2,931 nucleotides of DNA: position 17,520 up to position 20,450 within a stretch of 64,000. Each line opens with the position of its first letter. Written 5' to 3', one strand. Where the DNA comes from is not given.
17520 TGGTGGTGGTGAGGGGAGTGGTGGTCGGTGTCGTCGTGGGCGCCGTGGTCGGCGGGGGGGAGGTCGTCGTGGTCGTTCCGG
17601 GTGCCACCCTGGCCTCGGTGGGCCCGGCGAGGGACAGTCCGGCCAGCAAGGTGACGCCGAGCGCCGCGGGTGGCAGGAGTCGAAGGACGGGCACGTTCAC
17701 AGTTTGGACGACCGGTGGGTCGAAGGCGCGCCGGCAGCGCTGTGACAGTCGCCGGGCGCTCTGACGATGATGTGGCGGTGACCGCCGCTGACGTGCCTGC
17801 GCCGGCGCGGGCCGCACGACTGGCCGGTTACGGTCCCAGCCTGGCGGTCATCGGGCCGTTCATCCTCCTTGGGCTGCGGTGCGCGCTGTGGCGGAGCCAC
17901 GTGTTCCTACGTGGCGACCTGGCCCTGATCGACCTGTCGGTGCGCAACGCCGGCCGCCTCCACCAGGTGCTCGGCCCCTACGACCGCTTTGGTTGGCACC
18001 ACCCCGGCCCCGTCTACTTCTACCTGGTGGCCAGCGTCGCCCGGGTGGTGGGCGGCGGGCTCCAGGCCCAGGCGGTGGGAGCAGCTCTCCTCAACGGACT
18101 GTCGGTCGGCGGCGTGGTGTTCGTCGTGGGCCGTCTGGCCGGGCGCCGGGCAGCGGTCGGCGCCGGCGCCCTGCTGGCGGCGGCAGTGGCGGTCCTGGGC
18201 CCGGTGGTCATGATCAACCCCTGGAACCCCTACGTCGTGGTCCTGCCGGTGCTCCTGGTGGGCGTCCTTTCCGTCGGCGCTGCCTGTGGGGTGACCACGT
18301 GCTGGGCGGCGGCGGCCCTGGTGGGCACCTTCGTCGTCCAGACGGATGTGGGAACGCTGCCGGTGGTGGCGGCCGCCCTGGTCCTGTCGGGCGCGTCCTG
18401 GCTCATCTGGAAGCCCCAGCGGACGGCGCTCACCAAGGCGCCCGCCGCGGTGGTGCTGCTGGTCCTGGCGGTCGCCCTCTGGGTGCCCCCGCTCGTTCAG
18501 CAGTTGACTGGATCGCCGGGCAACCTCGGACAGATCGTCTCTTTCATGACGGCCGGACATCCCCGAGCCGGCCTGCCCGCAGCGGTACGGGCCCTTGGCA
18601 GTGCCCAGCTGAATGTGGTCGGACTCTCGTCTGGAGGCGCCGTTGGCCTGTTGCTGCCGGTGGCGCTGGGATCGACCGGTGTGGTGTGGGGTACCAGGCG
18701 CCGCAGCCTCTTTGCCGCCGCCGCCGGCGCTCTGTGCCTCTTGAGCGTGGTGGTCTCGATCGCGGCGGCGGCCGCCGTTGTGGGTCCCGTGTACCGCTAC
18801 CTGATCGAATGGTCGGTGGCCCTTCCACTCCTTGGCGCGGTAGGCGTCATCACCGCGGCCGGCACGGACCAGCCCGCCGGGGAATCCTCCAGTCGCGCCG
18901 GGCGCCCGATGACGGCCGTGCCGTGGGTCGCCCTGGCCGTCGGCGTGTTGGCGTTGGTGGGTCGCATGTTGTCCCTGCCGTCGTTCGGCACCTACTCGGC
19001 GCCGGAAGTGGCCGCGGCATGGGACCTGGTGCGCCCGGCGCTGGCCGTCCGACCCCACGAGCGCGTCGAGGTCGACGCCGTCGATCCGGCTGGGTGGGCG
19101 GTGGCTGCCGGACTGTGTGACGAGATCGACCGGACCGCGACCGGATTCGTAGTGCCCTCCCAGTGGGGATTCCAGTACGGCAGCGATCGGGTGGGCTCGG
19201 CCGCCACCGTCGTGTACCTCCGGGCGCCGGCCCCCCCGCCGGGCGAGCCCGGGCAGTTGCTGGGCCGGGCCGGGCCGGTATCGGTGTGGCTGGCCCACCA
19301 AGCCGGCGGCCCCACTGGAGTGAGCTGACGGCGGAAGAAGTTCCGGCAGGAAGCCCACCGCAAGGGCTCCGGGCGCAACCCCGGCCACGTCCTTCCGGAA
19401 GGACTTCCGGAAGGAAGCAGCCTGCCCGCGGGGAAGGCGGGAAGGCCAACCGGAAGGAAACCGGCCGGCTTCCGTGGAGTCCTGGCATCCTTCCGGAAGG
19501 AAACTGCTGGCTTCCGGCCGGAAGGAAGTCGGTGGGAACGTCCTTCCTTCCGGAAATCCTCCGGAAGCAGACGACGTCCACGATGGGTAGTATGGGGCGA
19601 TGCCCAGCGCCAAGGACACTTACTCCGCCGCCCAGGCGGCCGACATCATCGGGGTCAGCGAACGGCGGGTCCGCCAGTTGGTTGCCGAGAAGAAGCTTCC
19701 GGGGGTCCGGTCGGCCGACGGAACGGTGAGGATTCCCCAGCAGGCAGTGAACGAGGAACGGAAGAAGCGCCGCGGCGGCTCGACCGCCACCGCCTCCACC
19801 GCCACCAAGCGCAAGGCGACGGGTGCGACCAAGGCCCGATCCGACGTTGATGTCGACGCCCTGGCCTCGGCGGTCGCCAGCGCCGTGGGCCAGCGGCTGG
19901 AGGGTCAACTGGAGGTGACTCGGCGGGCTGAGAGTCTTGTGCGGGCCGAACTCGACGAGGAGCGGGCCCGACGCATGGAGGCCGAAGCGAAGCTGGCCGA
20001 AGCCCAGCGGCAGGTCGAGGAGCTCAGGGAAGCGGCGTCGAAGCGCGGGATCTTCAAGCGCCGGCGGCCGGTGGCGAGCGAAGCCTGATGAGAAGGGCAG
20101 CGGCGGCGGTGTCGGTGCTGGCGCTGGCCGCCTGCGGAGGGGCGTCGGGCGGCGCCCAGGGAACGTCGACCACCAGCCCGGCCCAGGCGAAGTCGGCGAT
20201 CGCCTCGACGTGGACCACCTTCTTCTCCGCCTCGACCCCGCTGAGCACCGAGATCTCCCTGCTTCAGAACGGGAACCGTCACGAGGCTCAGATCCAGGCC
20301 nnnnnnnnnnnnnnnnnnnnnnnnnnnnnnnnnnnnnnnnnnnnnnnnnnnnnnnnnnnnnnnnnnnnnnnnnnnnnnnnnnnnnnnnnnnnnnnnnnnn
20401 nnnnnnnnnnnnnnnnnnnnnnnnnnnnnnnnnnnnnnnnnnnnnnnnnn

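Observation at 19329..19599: Dense array of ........-core palindromes filling the gap upstream of a leaderless HTH gene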

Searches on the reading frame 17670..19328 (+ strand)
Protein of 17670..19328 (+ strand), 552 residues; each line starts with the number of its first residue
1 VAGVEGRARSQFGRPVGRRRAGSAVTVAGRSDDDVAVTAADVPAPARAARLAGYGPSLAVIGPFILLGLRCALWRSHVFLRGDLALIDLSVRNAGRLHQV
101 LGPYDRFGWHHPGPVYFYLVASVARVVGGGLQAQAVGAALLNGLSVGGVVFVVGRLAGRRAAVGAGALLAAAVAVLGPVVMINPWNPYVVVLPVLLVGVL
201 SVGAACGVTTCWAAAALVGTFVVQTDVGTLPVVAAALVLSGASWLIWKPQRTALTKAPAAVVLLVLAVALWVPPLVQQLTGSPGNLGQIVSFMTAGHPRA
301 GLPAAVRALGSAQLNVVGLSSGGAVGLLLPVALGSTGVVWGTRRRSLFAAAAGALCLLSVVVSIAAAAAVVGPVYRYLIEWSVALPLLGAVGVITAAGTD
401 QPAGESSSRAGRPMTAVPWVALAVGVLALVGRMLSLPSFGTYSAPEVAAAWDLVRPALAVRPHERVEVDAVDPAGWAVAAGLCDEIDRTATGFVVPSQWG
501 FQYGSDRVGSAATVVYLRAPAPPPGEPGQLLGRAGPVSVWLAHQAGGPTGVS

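Call 11: search_protein_families(library=pfam, proteins=[window:17670-19328:+], max_evalue=0.01)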
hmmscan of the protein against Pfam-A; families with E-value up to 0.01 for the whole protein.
window:17670-19328:+ (552 aa): 1 family
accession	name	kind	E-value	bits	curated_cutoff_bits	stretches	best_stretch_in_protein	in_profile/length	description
PF13231.12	PMT_2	-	0.0011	19.7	26.1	1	111-275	2-158/160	Dolichyl-phosphate-mannose-protein mannosyltransferase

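Call 12: search_protein_families(library=ncbifam, proteins=[window:17670-19328:+], max_evalue=0.01)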
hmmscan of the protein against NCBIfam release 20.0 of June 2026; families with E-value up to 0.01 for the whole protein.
window:17670-19328:+ (552 aa): 0 families

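Call 76: search_protein_families(library=padloc, proteins=[window:17670-19328:+], max_evalue=0.01)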
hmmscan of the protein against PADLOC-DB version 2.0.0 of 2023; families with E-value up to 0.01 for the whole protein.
window:17670-19328:+ (552 aa): 0 families

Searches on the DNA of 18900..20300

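Call 48: search_rna_families(source=window, start=18900, end=20300, threshold=evalue, max_evalue=1)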
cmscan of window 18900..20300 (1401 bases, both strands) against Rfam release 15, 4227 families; matches with E-value up to 1: 2.
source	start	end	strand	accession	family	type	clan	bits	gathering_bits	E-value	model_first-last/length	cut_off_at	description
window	19412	19558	+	RF02354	BjrC80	Gene; sRNA;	-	22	80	0.11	1-162/162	no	Bradyrhizobiaceae sRNA BjrC80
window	19830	19890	-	RF02347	ar45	Gene; sRNA;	-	19.7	40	0.16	1-148/148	no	Alphaproteobacterial sRNA ar45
